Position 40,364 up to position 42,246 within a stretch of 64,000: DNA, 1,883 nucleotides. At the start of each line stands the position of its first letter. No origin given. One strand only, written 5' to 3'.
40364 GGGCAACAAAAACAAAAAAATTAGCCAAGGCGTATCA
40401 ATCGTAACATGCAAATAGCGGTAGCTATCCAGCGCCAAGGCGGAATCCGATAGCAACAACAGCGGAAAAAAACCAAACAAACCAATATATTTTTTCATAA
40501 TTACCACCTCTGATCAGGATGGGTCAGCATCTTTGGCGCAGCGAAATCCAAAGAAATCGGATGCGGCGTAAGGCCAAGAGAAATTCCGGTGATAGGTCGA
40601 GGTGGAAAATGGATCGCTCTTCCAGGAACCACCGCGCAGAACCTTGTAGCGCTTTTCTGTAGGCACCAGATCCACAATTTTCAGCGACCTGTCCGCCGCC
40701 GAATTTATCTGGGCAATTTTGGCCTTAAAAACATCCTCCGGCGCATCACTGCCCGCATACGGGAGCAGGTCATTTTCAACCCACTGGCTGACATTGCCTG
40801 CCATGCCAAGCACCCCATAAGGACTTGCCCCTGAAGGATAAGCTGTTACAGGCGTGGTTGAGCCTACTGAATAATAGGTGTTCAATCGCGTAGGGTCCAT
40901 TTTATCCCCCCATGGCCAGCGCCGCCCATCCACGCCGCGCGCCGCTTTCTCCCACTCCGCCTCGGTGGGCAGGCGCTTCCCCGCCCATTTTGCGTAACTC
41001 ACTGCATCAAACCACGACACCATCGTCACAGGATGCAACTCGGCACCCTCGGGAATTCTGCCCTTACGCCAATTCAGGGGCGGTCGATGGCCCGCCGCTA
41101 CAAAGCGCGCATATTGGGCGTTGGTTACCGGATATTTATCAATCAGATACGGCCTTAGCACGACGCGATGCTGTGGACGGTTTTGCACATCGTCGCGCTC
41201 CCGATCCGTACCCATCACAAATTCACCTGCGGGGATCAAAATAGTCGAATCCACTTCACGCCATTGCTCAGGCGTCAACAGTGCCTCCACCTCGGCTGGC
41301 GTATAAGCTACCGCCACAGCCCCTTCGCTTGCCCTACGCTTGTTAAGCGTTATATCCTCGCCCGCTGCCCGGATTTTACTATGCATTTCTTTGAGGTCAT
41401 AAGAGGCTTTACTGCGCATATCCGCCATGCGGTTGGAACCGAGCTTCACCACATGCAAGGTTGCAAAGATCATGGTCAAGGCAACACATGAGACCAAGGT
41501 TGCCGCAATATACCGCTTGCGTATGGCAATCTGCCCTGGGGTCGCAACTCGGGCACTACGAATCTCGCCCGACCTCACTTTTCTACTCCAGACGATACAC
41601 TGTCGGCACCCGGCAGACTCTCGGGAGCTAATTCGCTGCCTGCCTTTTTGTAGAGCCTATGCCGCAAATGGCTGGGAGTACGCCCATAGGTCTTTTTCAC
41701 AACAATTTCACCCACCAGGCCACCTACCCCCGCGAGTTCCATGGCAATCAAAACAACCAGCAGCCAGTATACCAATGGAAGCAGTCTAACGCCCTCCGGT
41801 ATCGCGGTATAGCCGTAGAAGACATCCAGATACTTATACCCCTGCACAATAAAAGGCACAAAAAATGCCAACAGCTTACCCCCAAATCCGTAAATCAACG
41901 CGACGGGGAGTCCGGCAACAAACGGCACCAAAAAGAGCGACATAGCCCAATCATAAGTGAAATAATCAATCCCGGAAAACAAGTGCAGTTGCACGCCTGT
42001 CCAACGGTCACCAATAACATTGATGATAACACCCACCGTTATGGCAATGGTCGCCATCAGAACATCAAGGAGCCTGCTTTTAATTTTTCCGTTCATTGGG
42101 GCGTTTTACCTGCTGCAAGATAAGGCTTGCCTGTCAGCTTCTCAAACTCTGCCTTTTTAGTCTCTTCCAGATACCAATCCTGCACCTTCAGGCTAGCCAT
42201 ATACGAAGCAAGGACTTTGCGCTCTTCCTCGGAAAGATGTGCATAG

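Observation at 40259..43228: Companion operon: CcoS-like peptide, second FixO-like cytochrome, polytopic membrane protein and membrane-anchored FGE/NirV-family protein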

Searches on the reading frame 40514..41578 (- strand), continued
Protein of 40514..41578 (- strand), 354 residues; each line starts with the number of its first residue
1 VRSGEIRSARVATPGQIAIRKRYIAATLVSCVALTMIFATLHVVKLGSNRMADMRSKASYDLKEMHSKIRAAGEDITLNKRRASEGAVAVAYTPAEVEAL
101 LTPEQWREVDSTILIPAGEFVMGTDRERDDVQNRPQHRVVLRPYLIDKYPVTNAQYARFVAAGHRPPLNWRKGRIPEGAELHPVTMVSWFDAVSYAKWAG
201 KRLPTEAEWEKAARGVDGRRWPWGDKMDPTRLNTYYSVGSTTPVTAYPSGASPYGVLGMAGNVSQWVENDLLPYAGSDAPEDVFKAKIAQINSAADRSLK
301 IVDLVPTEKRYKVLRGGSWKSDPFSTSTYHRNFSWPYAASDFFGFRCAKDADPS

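Call 51: predict_structure(alignment_id=A1)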
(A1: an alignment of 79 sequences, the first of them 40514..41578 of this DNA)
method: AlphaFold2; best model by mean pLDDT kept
length: 354 residues; sequences in the alignment: 79
mean_pLDDT: 73.2   pTM: 0.69
mean pLDDT of the five models: 73.2, 72.7, 71.4, 68.1, 61.7
residues with pLDDT >= 90: 76; 70-90: 145; 50-70: 83; < 50: 50
segments of 3 or more residues with pLDDT < 50: 1-8, 71-73, 232-238, 260-263, 313-329
pLDDT, mean of each block of 10 residues (from residue 1): 46 74 87 88 71 55 54 56 58 92 96 91 72 80 93 95 89 90 87 94 87 67 50 47 76 74 66 75 72 81 73 41 38 64 84 66
secondary structure, 60 per line:
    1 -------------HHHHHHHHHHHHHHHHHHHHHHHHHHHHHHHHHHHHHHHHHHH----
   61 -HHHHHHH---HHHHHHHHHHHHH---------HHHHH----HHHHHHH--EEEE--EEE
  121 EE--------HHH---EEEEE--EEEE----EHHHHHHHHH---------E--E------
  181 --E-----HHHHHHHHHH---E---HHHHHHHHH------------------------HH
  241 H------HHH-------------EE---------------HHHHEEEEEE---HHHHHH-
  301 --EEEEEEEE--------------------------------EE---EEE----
elements in order: H14-56 H62-68 H72-84 H94-98 H103-109 E112-115 E118-122 E137-141 E144-147 H153-161 H189-198 H206-214 H281-284 E285-290 H294-299 E303-310 E348-350

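Call 56: fold_search(model_id=the predicted structure, library=pdb)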
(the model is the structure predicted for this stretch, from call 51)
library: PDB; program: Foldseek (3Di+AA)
matches with E <= 10: 170; with E <= 0.001: 79
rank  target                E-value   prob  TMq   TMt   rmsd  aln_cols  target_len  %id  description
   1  7spq                  2.2e-13  1.00  0.49  0.54  11.0       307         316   28  Crystal structure of Burkholderia glumae toxoflavin biosynthesis protein ToxD (released 2023-05-10)
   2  4x8b_B                7.8e-13  1.00  0.46  0.39   7.7       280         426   30  Ergothioneine-biosynthetic sulfoxide synthase EgtB, apo form (released 2015-01-28)
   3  6muj_E                9.9e-13  1.00  0.42  0.50  10.9       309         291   27  Formylglycine generating enzyme bound to copper (released 2019-02-27)
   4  8ux5_A                1.2e-12  1.00  0.45  0.36   9.3       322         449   25  OvsA M401Y/Q430N/A431F from Halomonas utahensis, a hercynine-binding variant with selenoneine-biosynthetic activity (released 2024-07-17)
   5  6muj_D                1.4e-12  1.00  0.45  0.53   7.7       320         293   26  Formylglycine generating enzyme bound to copper (released 2019-02-27)
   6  4x8b_A                1.6e-12  1.00  0.47  0.39   7.8       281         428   31  Ergothioneine-biosynthetic sulfoxide synthase EgtB, apo form (released 2015-01-28)
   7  6xtp_A                1.6e-12  1.00  0.43  0.50  11.7       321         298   26  Crystal structure reveals non-coordinative binding of O2 to the copper center of the formylglycine-generating enzyme - (released 2021-01-27)
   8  2q17_C                1.9e-12  1.00  0.43  0.52  10.7       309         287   28  Formylglycine Generating Enzyme from Streptomyces coelicolor (released 2008-04-01)
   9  6vqp_A                2.2e-12  1.00  0.45  0.54   8.3       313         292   28  Structure of CalU17 from the Calicheamicin Biosynthesis Pathway of Micromonospora echinospora (released 2021-02-17)
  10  2q17_B                2.2e-12  1.00  0.42  0.50   8.3       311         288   29  Formylglycine Generating Enzyme from Streptomyces coelicolor (released 2008-04-01)
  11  8u41_B                2.3e-12  1.00  0.46  0.37   8.5       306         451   25  OvsA from Halomonas utahensis, an ovoselenol-biosynthetic selenoxide synthase in complex with histidine (released 2024-07-17)
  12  2q17_D                2.3e-12  1.00  0.45  0.55   7.6       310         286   30  Formylglycine Generating Enzyme from Streptomyces coelicolor (released 2008-04-01)
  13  2q17_A                2.6e-12  1.00  0.43  0.52  10.7       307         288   28  Formylglycine Generating Enzyme from Streptomyces coelicolor (released 2008-04-01)
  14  2q17_E                4.0e-12  1.00  0.46  0.55   7.5       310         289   29  Formylglycine Generating Enzyme from Streptomyces coelicolor (released 2008-04-01)
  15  6xtq_A                4.0e-12  1.00  0.44  0.50  10.1       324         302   25  Crystal structure reveals non-coordinative binding of O2 to the copper center of the formylglycine-generating enzyme - (released 2021-01-27)
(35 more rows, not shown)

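Call 67: get_annotated_region(hit=H23, flank=4000)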
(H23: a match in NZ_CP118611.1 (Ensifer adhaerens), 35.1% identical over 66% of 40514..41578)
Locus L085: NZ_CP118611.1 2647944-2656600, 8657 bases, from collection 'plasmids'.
description: Ensifer adhaerens strain CTYH.Ch1 plasmid pCTYH.Ch1_1, complete sequence
organism: Ensifer adhaerens (NCBI taxid 106592)
taxonomy: Bacteria; Pseudomonadota; Alphaproteobacteria; Hyphomicrobiales; Rhizobiaceae; Ensifer; Ensifer adhaerens
host: -; source: Pure isolate,Rhizosphere of Cyperus brevifolius; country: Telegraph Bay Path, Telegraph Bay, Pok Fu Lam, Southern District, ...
typing (MOB-suite, as given by PLSDB): conjugative; relaxase MOBQ; mating-pair formation MPF_T
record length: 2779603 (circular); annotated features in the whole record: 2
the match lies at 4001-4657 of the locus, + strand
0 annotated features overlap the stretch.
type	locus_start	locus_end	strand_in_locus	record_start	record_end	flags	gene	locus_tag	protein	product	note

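Call 69: search_protein_families(library=ncbifam, proteins=[L085:1055-1978:+, L085:1986-2846:+, L085:2851-3912:+, L085:3881-4675:+, L085:4654-5661:+, L085:5705-6433:-, L085:7068-8627:-], max_evalue=0.00001)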
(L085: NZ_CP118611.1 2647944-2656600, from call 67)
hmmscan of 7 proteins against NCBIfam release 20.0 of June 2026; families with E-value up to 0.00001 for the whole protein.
L085:1055-1978:+ (307 aa): 17 families
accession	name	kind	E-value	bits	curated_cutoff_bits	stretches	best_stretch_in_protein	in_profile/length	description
NF007852.0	PRK10561.1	equivalog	5.4e-34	118.4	335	1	23-296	9-281/295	sn-glycerol-3-phosphate ABC transporter permease UgpA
NF040931.1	ABC_arch_GlcT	equivalog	3.1e-26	92.6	360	1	33-293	3-261/278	glucose ABC transporter permease GlcT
NF008232.0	PRK10999.1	equivalog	3.7e-20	72.1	392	1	69-295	265-507/520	maltose ABC transporter permease MalF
TIGR00969.1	3a0106s02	subfamily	1.7e-15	57.2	240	1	70-294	46-261/272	sulfate ABC transporter permease subunit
TIGR01581.1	Mo_ABC_porter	hypoth_equivalog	1.2e-14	54.4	210.3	1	71-294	7-221/225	ABC transporter permease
NF011624.0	PRK15050.1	equivalog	1.8e-14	53.6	247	1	20-295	16-278/297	2-aminoethylphosphonate ABC transporter permease subunit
TIGR02141.1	modB_ABC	equivalog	1.8e-13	50.6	182.6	1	91-301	4-207/208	molybdate ABC transporter permease subunit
TIGR02140.1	permease_CysW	equivalog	5.2e-13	49.1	329.1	1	70-295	32-250/261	sulfate ABC transporter permease subunit CysW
TIGR03262.1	PhnU2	equivalog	3.2e-12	45.9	593.25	1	34-295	9-249/546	putative 2-aminoethylphosphonate ABC transporter permease subunit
NF006955.0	PRK09433.2-3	equivalog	3.4e-10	39.1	801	1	70-295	38-256/543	thiamine/thiamine pyrophosphate ABC transporter permease ThiP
TIGR02139.1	permease_CysT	equivalog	1.2e-09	38.2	246.1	1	70-295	35-251/265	sulfate ABC transporter permease subunit CysT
NF008208.0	PRK10971.1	equivalog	2e-09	37.3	415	1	75-295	48-259/277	sulfate/thiosulfate ABC transporter permease CysT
TIGR03226.1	PhnU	equivalog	7.5e-09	35.5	283.45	1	28-296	36-297/311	2-aminoethylphosphonate ABC transporter permease subunit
NF043074.1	MMSYN1_0196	equivalog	1.4e-08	34.4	350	1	30-295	12-254/277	spermidine/putrescine ABC transporter permease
NF008620.0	PRK11602.1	equivalog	1.5e-07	31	442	1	70-301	49-274/291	sulfate/thiosulfate ABC transporter permease CysW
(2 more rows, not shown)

L085:1986-2846:+ (286 aa): 17 families
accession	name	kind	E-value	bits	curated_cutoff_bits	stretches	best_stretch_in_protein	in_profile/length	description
NF040932.1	ABC_arch_GlcU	equivalog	1.6e-41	142.7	340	1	20-280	6-265/272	glucose ABC transporter permease GlcU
NF008231.0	PRK10998.1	equivalog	5.8e-33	114.7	261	1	69-286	74-296/296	maltose ABC transporter permease MalG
NF008210.0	PRK10973.1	equivalog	2.2e-27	96.5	297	1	17-279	10-276/281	sn-glycerol-3-phosphate ABC transporter permease UgpE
NF007047.0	PRK09500.1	equivalog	1.3e-15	57.7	326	1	20-241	10-220/257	spermidine/putrescine ABC transporter permease PotC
TIGR02141.1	modB_ABC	equivalog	3.5e-12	46.4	182.6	1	81-254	3-188/208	molybdate ABC transporter permease subunit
NF011624.0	PRK15050.1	equivalog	3.8e-11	42.6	247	1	142-266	155-274/297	2-aminoethylphosphonate ABC transporter permease subunit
TIGR01581.1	Mo_ABC_porter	hypoth_equivalog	8.9e-11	41.7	210.3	1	80-239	25-196/225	ABC transporter permease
TIGR03226.1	PhnU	equivalog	1.6e-09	37.6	283.45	1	142-249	173-279/311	2-aminoethylphosphonate ABC transporter permease subunit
TIGR00974.1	3a0107s02c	equivalog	2.8e-09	36.5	193.45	1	23-213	8-194/272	phosphate ABC transporter permease PstA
NF043073.1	MMSYN1_0195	equivalog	2.3e-08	32.7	1250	1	59-224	40-203/1021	spermidine/putrescine ABC transporter permease/substrate-binding protein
NF006939.0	PRK09421.1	equivalog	1.1e-07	31.5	262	0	81-271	15-216/230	molybdate ABC transporter permease subunit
TIGR00969.1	3a0106s02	subfamily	2.7e-07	30.3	240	1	143-267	138-263/272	sulfate ABC transporter permease subunit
TIGR02138.1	phosphate_pstC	equivalog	3.8e-07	29.4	196.45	0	15-213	8-217/296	phosphate ABC transporter permease subunit PstC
NF040839.1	tungstate_WtpB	equivalog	2.6e-06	27.3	340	1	75-268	43-242/251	tungstate ABC transporter permease WtpB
TIGR02140.1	permease_CysW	equivalog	2.7e-06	27.1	329.1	1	74-267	44-249/261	sulfate ABC transporter permease subunit CysW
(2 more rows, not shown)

L085:2851-3912:+ (353 aa): 181 families (the best 25 are shown)
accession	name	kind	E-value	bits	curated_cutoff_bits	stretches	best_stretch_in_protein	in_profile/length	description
NF008653.0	PRK11650.1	subfamily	6.2e-132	440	432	1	1-352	1-356/357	sn-glycerol-3-phosphate ABC transporter ATP-binding protein UgpC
NF008233.0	PRK11000.1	equivalog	6.4e-105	351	568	1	1-348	1-360/369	maltose/maltodextrin ABC transporter ATP-binding protein MalK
TIGR03265.1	PhnT2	equivalog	4.8e-101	338.5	457.7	1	4-312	5-314/353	putative 2-aminoethylphosphonate ABC transporter ATP-binding protein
NF006987.0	PRK09452.1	equivalog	1.9e-97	326.4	482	1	4-236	18-250/378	spermidine/putrescine ABC transporter ATP-binding protein PotA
TIGR01187.1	potA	subfamily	6.8e-93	311.3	355.6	1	34-315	1-294/325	polyamine ABC transporter ATP-binding protein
NF040933.2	ABC_arch_GlcV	equivalog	1.6e-91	306.9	450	1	3-284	2-292/357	glucose ABC transporter ATP-binding protein GlcV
NF043075.1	MMSYN1_0197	equivalog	1.8e-87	293.5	550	1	5-302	4-300/341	spermidine/putrescine ABC transporter ATP-binding protein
NF008513.0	PRK11432.1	equivalog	1.5e-86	290.5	496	1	4-342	7-346/351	ferric ABC transporter ATP-binding protein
TIGR00968.1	3a0106s01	subfamily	5.5e-81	271.6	342.75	1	6-236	3-233/237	sulfate ABC transporter ATP-binding protein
NF040840.2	tungstate_WtpC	equivalog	6.8e-78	262.4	440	1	6-280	4-278/347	tungstate ABC transporter ATP-binding protein WtpC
TIGR03258.1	PhnT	equivalog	1.6e-73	247.8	499.15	1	4-313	9-326/359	2-aminoethylphosphonate ABC transport system ATP-binding subunit PhnT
NF008621.0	PRK11607.1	equivalog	6.3e-73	245.7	613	1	6-237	22-253/377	putrescine ABC transporter ATP-binding subunit PotG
NF008105.0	PRK10851.1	equivalog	6.3e-69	232.4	502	1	3-302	2-304/362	sulfate/thiosulfate ABC transporter ATP-binding protein CysA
TIGR01186.1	proV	subfamily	1.4e-68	231.7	326.6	1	11-236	1-232/363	betaine/proline/choline family ABC transporter ATP-binding protein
TIGR03415.1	ABC_choXWV_ATP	equivalog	1.6e-55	188.6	483.75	1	8-235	29-266/382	choline ABC transporter ATP-binding protein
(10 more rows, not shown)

L085:3881-4675:+ (264 aa): 5 families
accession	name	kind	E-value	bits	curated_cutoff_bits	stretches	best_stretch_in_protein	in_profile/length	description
NF041186.1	SenA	equivalog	1.1e-28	100.7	420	2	106-260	270-381/382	selenoneine synthase SenA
TIGR03440.2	egtB_TIGR03440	equivalog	1.1e-27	97.3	360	2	106-259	273-412/413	ergothioneine biosynthesis protein EgtB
TIGR03525.2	GldK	equivalog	8.6e-23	81.3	350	1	104-262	217-406/408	T9SS ring complex lipoprotein PorK/GldK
NF051459.1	pyoverdine_PvdO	equivalog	6.8e-14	51.6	500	1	39-261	35-278/280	dihydropyoverdine dehydrogenase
TIGR04344.1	ovoA_Nterm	equivalog_domain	1e-07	31.2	400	0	189-260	367-444/444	5-histidylcysteine sulfoxide synthase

L085:4654-5661:+ (335 aa): 1 family
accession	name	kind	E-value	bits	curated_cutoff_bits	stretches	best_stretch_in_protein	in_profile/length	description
NF033206.1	ScyE_fam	subfamily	2e-27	96.6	80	1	139-316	141-314/333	ScyD/ScyE family protein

L085:5705-6433:- (242 aa): 0 families

L085:7068-8627:- (519 aa): 4 families
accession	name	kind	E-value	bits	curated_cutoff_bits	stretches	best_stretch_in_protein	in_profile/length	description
TIGR04479.1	bcpD_PhpK_rSAM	subfamily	2.7e-13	49.1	600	1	159-328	241-407/504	PhpK family radical SAM P-methyltransferase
TIGR04295.1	B12_rSAM_oligo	hypoth_equivalog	5.2e-08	32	400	1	149-292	191-324/422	TIGR04295 family B12-binding domain-containing radical SAM protein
TIGR02026.1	BchE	equivalog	5.3e-06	25.6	481.35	0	152-302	187-337/497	magnesium-protoporphyrin IX monomethyl ester anaerobic oxidative cyclase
TIGR04072.2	rSAM_ladder_B12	equivalog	6.1e-06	25.1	360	0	159-361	180-379/443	lipid biosynthesis B12-binding/radical SAM protein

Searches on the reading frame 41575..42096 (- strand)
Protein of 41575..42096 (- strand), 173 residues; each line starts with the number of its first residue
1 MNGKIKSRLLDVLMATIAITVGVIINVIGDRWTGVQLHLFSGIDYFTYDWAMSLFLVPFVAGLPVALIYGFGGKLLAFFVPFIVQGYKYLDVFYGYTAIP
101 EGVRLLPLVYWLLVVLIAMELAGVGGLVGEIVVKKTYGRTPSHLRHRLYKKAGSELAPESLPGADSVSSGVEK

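Call 3: search_protein_families(library=pfam, proteins=[window:41575-42096:-], max_evalue=0.1)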
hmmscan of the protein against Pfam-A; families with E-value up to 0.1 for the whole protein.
window:41575-42096:- (173 aa): 0 families

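Call 4: search_protein_families(library=ncbifam, proteins=[window:41575-42096:-], max_evalue=0.1)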
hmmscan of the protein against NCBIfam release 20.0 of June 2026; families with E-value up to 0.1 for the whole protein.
window:41575-42096:- (173 aa): 0 families

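Call 38: find_homologous_proteins(query=window:41575-42096:-, max_evalue=0.001)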
Query window:41575-42096:- (173 aa): 19 proteins with E <= 0.001 among 186 candidates.
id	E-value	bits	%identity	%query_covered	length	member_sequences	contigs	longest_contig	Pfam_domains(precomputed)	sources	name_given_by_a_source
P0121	6.1e-107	373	100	100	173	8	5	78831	-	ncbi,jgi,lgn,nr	ncbi:MAG: hypothetical protein HYX62_04115 [Gammaproteobacteria bacterium]|jgi:hypothetical protein|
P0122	1.2e-92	327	86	100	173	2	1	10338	-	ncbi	-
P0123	2.3e-92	326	86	100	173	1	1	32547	-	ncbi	-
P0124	1.8e-86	307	83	100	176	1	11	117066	-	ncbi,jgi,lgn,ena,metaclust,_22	metaclust:\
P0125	4.7e-86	305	83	100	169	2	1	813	-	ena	-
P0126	2.0e-85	303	79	100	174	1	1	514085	-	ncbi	ncbi:MAG: hypothetical protein M3A44_03295 [Gammaproteobacteria bacterium]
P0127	3.5e-59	218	57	100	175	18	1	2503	-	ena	-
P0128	4.0e-59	218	65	88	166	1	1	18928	-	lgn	-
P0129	1.5e-57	213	56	99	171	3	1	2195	-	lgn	-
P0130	2.6e-55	205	54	100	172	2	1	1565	-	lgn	-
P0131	3.0e-55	205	65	88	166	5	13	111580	-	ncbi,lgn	ncbi:MAG: hypothetical protein ACOY4D_00175 [Pseudomonadota bacterium]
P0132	3.7e-55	205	55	100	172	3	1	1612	-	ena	-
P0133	3.7e-54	201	53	100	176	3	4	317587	-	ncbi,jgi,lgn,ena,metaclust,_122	metaclust:\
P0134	2.7e-53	199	55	100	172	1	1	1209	-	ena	-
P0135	5.1e-53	198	55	92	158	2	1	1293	-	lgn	-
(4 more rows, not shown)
